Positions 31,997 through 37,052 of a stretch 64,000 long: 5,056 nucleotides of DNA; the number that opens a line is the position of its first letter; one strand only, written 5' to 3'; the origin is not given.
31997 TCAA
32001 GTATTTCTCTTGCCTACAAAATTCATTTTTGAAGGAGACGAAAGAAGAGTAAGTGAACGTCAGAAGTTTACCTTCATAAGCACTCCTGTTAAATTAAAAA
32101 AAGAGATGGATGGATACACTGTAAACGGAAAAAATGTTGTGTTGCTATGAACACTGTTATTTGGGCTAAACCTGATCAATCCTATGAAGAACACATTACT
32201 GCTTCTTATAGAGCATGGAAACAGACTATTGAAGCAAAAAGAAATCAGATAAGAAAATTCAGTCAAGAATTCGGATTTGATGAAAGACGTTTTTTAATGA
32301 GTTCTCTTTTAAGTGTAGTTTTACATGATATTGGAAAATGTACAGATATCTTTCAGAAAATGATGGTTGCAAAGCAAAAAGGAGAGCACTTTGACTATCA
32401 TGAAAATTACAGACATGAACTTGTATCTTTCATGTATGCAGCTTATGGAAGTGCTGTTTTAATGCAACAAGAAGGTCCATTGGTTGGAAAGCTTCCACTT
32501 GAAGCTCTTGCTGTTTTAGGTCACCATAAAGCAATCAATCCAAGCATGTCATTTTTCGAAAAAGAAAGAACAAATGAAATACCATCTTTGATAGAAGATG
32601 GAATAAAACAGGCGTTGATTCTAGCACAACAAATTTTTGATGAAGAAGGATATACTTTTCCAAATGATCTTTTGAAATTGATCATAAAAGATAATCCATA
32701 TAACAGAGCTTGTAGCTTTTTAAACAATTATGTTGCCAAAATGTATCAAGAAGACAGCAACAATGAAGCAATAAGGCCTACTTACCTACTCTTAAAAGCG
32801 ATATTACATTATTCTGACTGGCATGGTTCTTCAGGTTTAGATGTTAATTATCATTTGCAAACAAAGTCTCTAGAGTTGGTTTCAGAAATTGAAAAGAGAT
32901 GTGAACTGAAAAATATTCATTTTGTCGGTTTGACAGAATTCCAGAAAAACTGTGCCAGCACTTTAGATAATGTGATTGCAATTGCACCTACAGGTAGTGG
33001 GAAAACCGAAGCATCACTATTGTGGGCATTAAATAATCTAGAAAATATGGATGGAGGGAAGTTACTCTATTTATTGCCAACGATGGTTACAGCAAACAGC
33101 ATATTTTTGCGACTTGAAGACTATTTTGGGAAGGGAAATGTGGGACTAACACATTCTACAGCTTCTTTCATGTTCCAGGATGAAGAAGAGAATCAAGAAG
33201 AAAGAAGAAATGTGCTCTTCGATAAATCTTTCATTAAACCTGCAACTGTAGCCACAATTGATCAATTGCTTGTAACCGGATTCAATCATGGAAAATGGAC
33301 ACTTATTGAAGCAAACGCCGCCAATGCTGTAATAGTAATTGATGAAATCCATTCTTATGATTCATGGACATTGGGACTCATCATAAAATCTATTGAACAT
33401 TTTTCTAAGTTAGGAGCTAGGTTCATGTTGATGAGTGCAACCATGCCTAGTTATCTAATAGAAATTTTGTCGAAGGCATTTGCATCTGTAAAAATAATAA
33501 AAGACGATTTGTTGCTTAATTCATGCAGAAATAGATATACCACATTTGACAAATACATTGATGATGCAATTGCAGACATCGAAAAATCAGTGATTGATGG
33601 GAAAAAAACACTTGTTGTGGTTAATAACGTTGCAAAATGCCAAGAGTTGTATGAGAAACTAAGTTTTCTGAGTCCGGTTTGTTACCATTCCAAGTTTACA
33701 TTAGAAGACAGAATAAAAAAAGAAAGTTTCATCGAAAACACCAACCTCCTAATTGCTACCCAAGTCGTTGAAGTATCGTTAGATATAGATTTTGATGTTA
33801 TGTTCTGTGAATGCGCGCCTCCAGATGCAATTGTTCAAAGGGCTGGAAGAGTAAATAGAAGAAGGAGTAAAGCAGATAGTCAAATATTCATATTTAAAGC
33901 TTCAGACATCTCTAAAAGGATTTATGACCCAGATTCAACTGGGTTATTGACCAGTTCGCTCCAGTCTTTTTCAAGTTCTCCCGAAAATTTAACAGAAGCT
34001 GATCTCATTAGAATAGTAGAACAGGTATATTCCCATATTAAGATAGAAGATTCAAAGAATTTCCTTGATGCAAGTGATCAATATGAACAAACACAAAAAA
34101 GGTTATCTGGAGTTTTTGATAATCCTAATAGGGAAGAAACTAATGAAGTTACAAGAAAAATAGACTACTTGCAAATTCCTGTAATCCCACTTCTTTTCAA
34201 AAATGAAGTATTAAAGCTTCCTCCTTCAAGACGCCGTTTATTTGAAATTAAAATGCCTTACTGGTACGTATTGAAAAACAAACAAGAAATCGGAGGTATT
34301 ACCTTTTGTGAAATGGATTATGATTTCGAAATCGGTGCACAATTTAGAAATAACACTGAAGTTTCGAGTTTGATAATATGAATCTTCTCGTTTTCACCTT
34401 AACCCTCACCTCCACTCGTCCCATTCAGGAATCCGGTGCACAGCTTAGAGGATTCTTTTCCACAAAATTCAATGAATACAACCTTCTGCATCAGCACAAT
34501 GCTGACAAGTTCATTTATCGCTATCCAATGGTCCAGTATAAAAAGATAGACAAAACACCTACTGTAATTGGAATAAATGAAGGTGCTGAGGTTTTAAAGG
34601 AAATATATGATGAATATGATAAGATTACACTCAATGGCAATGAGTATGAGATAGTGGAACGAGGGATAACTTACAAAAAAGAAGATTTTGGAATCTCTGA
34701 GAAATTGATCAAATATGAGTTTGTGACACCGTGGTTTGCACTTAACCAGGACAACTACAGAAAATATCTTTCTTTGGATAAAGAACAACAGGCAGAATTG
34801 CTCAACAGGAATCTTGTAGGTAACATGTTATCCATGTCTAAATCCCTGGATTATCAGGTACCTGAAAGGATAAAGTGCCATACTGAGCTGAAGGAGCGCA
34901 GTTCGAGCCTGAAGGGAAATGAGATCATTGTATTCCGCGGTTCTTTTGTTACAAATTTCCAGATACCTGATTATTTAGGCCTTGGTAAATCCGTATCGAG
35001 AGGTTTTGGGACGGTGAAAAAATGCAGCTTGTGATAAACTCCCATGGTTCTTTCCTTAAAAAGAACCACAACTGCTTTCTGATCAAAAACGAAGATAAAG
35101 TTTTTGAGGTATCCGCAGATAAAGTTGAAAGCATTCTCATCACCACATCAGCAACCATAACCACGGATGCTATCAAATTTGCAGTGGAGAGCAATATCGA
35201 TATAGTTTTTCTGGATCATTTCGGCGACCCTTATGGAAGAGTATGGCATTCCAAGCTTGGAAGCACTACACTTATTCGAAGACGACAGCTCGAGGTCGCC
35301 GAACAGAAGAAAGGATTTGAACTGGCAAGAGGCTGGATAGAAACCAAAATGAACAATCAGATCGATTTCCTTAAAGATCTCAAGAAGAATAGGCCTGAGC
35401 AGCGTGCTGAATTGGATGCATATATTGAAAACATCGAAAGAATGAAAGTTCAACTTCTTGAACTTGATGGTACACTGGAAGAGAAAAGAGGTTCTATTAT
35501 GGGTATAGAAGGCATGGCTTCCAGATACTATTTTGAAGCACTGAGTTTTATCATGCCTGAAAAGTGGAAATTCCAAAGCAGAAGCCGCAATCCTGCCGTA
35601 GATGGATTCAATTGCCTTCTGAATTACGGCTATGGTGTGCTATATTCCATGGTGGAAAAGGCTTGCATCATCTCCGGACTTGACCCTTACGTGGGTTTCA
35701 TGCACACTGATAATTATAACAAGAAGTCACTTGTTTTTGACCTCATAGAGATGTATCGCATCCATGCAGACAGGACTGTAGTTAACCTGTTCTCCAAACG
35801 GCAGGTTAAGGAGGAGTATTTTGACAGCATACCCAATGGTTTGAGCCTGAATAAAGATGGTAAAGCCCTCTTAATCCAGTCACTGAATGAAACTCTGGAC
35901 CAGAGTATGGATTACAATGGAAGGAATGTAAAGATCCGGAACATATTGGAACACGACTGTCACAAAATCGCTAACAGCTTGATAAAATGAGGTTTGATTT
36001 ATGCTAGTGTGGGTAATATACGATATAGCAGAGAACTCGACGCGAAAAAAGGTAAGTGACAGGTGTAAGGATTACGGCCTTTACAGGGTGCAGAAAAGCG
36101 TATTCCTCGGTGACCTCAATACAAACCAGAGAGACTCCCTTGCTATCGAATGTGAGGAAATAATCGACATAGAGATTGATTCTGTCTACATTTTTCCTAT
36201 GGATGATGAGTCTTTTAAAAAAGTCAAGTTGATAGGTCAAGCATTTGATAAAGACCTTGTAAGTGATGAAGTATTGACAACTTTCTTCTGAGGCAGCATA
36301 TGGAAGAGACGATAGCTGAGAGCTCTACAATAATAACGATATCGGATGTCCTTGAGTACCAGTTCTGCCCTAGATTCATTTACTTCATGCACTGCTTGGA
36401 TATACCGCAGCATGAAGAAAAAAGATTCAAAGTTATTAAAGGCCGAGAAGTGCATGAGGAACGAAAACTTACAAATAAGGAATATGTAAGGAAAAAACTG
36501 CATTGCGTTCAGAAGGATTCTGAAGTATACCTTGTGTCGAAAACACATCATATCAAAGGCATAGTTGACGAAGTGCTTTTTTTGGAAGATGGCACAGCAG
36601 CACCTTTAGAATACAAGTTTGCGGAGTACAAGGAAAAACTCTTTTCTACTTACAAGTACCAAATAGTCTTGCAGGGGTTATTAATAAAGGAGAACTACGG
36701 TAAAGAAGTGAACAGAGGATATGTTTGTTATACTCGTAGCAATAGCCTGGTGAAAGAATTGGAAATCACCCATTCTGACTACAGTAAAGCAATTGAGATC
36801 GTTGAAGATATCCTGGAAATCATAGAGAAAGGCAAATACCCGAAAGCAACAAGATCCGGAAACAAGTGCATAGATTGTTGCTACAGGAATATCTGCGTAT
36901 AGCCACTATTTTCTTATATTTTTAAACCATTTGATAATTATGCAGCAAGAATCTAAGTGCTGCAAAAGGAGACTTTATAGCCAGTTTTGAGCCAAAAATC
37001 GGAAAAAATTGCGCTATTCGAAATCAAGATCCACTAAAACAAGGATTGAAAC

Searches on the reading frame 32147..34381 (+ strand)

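Call 99: search_protein_families(library=pfam, proteins=[window:32147-34381:+], max_evalue=0.0001)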
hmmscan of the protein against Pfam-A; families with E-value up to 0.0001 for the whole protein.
window:32147-34381:+ (744 aa): 5 families
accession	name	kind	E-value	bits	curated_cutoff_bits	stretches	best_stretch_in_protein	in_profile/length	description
PF22590.2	Cas3-like_C_2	-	1.3e-27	96.6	27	1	485-573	2-105/106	CRISPR-associated nuclease/helicase Cas3, C-terminal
PF00270.35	DEAD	-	3.4e-21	76.1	26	1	264-436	2-163/167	DEAD/DEAH box helicase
PF00271.37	Helicase_C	-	4.2e-08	33.9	23.5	1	483-572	13-109/110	Helicase conserved C-terminal domain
PF18019.7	Cas3_HD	-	3.1e-07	31.1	23.1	1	35-229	39-203/207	Cas3, HD domain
PF04851.21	ResIII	-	2.3e-05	24.8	22.5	1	266-433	16-162/164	Type III restriction enzyme, res subunit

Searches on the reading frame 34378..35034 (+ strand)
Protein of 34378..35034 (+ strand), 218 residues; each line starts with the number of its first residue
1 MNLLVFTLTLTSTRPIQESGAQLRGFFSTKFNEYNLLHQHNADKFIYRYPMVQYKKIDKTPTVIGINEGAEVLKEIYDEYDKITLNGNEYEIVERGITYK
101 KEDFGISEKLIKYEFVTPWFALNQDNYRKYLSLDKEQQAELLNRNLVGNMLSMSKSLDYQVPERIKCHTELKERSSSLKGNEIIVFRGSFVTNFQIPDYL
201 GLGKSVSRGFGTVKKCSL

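Call 99: search_protein_families(library=pfam, proteins=[window:34378-35034:+], max_evalue=0.0001)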
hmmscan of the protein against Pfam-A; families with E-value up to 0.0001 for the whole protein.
window:34378-35034:+ (218 aa): 2 families
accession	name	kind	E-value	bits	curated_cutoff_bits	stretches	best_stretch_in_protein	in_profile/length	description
PF17262.7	Cas6b_C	-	1.3e-44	151.5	39.4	1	105-215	1-113/114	Cas6b C-terminal domain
PF17955.6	Cas6b_N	-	1.2e-34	119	25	1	1-102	1-104/105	Cas6b N-terminal domain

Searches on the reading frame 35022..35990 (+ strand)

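Call 99: search_protein_families(library=pfam, proteins=[window:35022-35990:+], max_evalue=0.0001)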
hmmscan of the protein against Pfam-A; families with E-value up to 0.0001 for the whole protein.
window:35022-35990:+ (322 aa): 1 family
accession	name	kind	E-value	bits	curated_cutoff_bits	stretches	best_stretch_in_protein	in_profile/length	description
PF01867.21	Cas_Cas1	-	3.3e-83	279.6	22.3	1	3-289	1-282/283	CRISPR associated protein Cas1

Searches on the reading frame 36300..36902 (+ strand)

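Call 99: search_protein_families(library=pfam, proteins=[window:36300-36902:+], max_evalue=0.0001)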
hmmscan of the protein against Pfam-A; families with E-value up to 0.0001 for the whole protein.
window:36300-36902:+ (200 aa): 2 families
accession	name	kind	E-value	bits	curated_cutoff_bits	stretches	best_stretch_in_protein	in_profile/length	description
PF01930.23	Cas_Cas4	-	4.1e-12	46.9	22.7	1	14-200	2-159/160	Domain of unknown function DUF83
PF12705.13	PDDEXK_1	-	2.2e-05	24.9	22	1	44-199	83-246/247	PD-(D/E)XK nuclease superfamily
